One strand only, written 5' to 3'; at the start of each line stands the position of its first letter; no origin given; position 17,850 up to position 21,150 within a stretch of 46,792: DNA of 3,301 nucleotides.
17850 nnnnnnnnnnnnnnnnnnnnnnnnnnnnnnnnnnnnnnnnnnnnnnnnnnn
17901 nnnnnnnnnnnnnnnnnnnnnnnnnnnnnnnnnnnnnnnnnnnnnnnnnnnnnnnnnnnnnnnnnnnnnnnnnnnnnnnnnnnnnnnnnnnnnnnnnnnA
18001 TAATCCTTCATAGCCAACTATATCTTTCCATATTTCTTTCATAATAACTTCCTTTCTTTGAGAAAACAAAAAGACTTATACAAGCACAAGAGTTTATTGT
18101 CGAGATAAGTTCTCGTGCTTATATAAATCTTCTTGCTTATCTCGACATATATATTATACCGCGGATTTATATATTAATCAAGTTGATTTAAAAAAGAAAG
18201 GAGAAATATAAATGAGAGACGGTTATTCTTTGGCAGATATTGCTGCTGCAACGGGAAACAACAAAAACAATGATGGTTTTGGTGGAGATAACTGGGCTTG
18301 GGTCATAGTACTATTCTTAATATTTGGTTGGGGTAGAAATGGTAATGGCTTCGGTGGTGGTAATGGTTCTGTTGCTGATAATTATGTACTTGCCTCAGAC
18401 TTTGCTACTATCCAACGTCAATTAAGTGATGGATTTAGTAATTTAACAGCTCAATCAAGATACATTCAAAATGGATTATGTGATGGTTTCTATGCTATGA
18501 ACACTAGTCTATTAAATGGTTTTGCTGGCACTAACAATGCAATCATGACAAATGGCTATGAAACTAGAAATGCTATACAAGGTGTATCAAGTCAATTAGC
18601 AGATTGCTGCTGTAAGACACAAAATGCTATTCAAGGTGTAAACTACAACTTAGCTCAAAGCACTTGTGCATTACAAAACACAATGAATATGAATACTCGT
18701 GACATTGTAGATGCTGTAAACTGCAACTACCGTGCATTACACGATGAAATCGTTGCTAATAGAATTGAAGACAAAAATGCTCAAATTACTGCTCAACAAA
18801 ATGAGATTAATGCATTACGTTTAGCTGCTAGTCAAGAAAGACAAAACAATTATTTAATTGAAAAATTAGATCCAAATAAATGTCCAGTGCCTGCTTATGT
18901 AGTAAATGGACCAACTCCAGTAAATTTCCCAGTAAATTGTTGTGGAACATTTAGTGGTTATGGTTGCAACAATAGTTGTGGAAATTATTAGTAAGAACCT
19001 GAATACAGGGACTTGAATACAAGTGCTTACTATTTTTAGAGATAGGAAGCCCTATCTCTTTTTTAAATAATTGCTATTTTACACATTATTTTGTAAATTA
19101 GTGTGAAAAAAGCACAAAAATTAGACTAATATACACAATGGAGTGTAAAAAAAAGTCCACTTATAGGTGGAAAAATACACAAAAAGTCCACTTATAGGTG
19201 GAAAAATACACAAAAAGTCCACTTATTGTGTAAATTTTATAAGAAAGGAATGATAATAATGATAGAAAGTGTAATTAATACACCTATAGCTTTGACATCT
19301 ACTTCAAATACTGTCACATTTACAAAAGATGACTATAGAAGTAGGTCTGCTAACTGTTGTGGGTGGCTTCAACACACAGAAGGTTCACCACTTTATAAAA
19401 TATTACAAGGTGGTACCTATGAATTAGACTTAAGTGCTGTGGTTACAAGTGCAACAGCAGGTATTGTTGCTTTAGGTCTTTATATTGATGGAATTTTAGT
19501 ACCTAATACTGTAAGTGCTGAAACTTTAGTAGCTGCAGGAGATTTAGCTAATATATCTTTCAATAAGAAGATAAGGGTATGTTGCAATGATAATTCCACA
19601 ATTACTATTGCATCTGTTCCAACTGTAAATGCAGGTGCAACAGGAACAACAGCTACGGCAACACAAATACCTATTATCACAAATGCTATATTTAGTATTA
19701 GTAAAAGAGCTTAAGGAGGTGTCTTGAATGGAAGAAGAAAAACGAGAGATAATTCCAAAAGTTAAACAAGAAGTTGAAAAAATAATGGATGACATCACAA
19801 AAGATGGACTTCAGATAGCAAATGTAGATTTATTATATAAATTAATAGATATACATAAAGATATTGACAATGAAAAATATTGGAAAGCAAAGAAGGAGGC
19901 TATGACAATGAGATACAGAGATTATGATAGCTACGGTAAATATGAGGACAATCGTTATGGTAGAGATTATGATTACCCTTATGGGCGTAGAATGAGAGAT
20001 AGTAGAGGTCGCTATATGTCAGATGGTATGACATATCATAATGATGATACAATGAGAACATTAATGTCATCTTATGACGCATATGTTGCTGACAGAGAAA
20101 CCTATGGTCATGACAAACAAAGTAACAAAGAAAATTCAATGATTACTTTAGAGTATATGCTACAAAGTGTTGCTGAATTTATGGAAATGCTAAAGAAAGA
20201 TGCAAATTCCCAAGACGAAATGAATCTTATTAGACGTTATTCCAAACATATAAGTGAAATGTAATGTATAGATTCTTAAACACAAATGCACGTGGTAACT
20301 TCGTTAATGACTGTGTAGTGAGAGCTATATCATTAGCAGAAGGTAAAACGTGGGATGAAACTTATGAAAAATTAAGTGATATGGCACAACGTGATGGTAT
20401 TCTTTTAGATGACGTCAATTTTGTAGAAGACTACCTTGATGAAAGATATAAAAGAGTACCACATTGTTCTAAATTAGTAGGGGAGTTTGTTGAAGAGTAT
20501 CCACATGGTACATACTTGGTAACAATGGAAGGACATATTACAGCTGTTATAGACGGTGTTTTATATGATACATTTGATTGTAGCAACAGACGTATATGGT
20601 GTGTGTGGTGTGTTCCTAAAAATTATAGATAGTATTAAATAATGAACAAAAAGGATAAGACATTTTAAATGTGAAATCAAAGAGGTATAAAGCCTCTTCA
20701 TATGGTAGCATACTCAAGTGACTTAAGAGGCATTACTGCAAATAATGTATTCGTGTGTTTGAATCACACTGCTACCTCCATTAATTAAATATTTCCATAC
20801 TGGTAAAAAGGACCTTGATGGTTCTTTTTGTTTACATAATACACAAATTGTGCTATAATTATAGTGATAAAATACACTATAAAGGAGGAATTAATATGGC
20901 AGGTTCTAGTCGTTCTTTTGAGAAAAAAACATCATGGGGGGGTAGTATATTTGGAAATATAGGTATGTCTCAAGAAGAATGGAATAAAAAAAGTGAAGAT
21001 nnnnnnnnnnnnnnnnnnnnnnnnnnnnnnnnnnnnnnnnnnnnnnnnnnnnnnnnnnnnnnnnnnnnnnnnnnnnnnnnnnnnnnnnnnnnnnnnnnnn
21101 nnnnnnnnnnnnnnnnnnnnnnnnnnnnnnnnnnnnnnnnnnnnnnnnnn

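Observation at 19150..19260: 31-bp tandem repeat array with a CCAC-N6-GTGG dyad upstream of the C1q-like gene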

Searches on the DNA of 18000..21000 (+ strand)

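Call 4: search_dna_similar(query=window:18000-21000:+, collection=phages, mode=near, max_rows=30)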
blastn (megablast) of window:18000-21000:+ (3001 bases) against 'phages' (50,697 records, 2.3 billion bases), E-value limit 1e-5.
No match.

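Call 43: search_rna_families(source=window, start=18850, end=19350, threshold=evalue, max_evalue=10)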
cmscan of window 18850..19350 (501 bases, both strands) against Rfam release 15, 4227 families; matches with E-value up to 10: 13.
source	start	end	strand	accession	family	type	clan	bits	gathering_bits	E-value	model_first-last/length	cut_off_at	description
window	19026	19147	-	RF01774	rpsL_ricks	Cis-reg; leader;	-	22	60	4.4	1-131/131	no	Rickettsia rpsL leader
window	19081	19146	-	RF03922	MIR2119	Gene; miRNA;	-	19.8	73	6.2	1-188/188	no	MIR2119 microRNA precursor family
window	19029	19120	-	RF02426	SpF03_sRNA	Gene; sRNA;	-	19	50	4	1-106/106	no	Streptococcus sRNA SpF03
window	18965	19095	-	RF00208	snoR72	Gene; snRNA; snoRNA; CD-box;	-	18.7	43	6.2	1-87/87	no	Small nucleolar RNA R72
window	19031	19089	+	RF01410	BsrC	Gene; sRNA;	-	17.2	38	1.7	1-87/87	no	BsrC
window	19267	19304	+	RF01194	sn2903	Gene; snRNA; snoRNA; CD-box;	CL00066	17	50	0.45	1-91/91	no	Small nucleolar RNA sn2903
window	19131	19209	+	RF00566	SNORA35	Gene; snRNA; snoRNA; HACA-box;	CL00034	16.8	39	1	1-129/129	no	Small nucleolar RNA SNORA35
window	19239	19269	+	RF01360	CRISPR-DR47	Gene; CRISPR;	-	16.8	39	2.1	1-37/37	no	CRISPR RNA direct repeat element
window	19186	19302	+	RF02615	BSR0626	Gene; sRNA;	-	14.4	155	6.3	1-128/128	no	Brucella sRNA 0626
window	18952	19032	+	RF00317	snoZ163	Gene; snRNA; snoRNA; CD-box;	-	13.8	39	5.6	1-90/90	no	Small nucleolar RNA Z163/Z177 family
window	18855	18936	+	RF00015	U4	Gene; snRNA; splicing;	CL00007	11.6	46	3.8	59-138/138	no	U4 spliceosomal RNA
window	18962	19092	-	RF02060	STnc410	Gene; sRNA;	-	11.1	50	8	1-158/158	no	Enterobacterial sRNA STnc410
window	19036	19096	-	RF02377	SurA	Gene; sRNA;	-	9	100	6.6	1-279/279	no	SurA sRNA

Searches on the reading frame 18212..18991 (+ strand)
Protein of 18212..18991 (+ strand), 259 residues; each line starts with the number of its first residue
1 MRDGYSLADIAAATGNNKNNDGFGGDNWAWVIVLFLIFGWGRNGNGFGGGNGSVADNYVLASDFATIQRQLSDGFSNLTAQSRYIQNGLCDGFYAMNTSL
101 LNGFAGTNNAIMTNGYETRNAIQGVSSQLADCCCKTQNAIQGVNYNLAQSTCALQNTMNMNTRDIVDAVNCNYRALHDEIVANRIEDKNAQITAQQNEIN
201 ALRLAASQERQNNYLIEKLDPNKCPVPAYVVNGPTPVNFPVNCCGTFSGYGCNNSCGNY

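Call 11: search_protein_families(library=phrogs, proteins=[window:18212-18991:+], max_evalue=0.01)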
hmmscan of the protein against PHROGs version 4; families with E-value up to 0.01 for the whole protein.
window:18212-18991:+ (259 aa): 3 families
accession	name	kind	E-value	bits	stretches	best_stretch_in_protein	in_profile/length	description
phrog_16490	-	unknown function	3.2e-48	165.8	1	10-257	15-273/286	-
phrog_9288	-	unknown function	5.9e-05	23.8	1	66-200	87-215/234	-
phrog_21157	-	tail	0.0033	16.9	1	84-212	585-710/782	minor tail protein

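Call 12: search_protein_families(library=pfam, proteins=[window:18212-18991:+], max_evalue=0.1)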
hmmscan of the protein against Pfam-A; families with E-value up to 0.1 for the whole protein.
window:18212-18991:+ (259 aa): 1 family
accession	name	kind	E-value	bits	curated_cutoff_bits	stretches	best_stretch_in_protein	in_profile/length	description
PF12514.13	DUF3718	-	0.061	14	22.5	1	156-195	15-57/66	Protein of unknown function (DUF3718)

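Call 23: search_dna_similar(query=window:18212-18988:+, collection=phages, mode=protein, max_rows=25)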
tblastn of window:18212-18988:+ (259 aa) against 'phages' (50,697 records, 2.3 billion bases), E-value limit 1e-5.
Records with a match: 27; places in all: 27; records where one place covers at least 80% of the query: 12.
Best place of each record, by identity: <60% 27.
By first word of the organism name: Bacteriophage 18; Dulem 4; bajarodcaudo 2; Butyrivibrio 1; uncultured 1; Clostridium 1.
By host as written in the record: - 20; Propithecus coquereli 2; Varecia variegata 2; Peromyscus fraterculus 1; Butyrivibrio fibrisolvens DSM 3071 1; Clostridium perfringens 1.
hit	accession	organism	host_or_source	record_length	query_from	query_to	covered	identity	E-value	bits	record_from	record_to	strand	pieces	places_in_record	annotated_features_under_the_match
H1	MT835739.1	Bacteriophage sp.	human fecal samples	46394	1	256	99%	44.2%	6e-42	158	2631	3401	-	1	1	record has no annotation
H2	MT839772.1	Bacteriophage sp.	human fecal samples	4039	1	256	99%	43.2%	2e-40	153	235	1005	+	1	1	record has no annotation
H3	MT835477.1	Bacteriophage sp.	human fecal samples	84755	4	256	98%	42.8%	7e-39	149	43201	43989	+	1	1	record has no annotation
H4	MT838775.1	Bacteriophage sp.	human fecal samples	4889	1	234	90%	44.9%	8e-40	151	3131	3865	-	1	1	record has no annotation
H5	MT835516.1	Bacteriophage sp.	human fecal samples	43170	6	234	88%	45.3%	7e-37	143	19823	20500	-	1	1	record has no annotation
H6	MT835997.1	Bacteriophage sp.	human fecal samples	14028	28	256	88%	41.8%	1e-35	140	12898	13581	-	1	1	record has no annotation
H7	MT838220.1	Bacteriophage sp.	human fecal samples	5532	4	248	95%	37.2%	4e-35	138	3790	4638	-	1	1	record has no annotation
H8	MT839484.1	Bacteriophage sp.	human fecal samples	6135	1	257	99%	34.7%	1e-17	88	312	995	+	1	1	record has no annotation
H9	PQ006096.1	bajarodcaudo virus 5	Peromyscus fraterculus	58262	28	244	84%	37.8%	1e-26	114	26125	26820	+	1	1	hypothetical protein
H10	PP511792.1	Dulem virus 33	Propithecus coquereli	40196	30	245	83%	37.8%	4e-28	118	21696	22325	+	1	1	hypothetical protein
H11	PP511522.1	Dulem virus 35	Varecia variegata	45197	75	252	69%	44.7%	8e-36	140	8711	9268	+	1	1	hypothetical protein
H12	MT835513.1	Bacteriophage sp.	human fecal samples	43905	30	211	70%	43.1%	1e-38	148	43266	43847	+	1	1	record has no annotation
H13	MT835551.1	Bacteriophage sp.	human fecal samples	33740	32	239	80%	37.0%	4e-27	115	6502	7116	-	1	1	record has no annotation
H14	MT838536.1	Bacteriophage sp.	human fecal samples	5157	28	234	80%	34.8%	7e-19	91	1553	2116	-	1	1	record has no annotation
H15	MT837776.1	Bacteriophage sp.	human fecal samples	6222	83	256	67%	38.1%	1e-26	113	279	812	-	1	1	record has no annotation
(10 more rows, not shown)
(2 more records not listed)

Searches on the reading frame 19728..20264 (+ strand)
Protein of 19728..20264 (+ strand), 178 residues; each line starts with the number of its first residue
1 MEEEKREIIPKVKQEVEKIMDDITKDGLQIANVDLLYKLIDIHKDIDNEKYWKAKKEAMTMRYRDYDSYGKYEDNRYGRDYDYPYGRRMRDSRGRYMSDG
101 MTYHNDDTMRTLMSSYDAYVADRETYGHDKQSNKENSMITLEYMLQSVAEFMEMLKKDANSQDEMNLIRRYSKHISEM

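Call 11: search_protein_families(library=phrogs, proteins=[window:19728-20264:+], max_evalue=0.01)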
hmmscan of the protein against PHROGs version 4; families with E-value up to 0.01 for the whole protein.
window:19728-20264:+ (178 aa): 1 family
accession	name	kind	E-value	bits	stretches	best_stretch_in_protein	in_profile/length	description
phrog_28802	-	unknown function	3.3e-12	48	1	11-178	4-189/190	-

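Call 12: search_protein_families(library=pfam, proteins=[window:19728-20264:+], max_evalue=0.1)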
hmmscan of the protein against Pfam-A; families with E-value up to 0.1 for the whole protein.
window:19728-20264:+ (178 aa): 0 families

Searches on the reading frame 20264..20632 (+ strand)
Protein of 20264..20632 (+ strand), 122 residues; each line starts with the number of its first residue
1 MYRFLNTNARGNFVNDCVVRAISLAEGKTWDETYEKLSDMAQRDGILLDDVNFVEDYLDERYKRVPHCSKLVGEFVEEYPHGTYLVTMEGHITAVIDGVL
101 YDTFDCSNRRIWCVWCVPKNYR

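Call 26: search_protein_families(library=phrogs, proteins=[window:20264-20632:+], max_evalue=0.00001)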
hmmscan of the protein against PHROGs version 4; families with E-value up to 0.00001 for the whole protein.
window:20264-20632:+ (122 aa): 2 families
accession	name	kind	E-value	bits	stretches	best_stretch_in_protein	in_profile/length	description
phrog_3754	-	unknown function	6.6e-24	85.8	1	4-116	10-142/145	-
phrog_15863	-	unknown function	5.4e-06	26.9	1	5-113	6-116/312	-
